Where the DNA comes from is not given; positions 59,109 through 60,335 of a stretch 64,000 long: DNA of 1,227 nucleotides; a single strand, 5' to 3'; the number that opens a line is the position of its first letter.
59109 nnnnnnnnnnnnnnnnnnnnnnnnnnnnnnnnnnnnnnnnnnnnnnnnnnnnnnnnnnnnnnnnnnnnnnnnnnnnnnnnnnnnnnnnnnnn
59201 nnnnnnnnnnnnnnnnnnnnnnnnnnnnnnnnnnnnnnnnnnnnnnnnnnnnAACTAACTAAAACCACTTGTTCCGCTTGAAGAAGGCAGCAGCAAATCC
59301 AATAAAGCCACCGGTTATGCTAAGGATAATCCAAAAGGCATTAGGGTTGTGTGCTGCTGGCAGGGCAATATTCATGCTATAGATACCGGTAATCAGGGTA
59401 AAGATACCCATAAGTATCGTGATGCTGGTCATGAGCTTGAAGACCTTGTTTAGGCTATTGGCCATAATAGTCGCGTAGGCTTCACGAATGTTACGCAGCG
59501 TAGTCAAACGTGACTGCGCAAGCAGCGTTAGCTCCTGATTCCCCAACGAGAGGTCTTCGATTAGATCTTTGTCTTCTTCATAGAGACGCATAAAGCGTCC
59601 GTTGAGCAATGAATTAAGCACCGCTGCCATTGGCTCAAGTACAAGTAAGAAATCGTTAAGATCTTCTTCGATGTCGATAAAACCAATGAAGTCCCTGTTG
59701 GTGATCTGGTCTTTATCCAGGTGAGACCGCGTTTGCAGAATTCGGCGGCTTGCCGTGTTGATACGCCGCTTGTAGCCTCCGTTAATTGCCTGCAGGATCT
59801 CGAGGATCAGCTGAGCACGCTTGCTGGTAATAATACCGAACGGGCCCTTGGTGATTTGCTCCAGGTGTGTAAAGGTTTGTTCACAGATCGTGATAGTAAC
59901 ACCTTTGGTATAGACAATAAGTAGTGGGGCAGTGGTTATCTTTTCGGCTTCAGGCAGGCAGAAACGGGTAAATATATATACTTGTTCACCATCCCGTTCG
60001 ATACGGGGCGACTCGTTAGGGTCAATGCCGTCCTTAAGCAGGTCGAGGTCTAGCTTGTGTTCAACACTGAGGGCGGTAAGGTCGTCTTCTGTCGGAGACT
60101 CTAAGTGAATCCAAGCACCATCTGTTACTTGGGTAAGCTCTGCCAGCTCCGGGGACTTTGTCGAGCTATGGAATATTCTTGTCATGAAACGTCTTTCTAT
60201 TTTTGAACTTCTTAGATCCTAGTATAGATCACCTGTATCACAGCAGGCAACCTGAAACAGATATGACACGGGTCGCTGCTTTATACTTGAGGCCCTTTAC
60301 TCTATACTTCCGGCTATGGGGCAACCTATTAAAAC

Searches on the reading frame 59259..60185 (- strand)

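Call 90: search_protein_families(library=pfam, proteins=[window:59259-60185:-], max_evalue=0.0001)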
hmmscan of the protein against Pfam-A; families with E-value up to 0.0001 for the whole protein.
window:59259-60185:- (308 aa): 1 family
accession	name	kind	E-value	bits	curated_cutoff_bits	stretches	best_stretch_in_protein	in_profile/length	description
PF01544.23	CorA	-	6.9e-40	137.6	27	1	24-304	5-292/292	CorA-like Mg2+ transporter protein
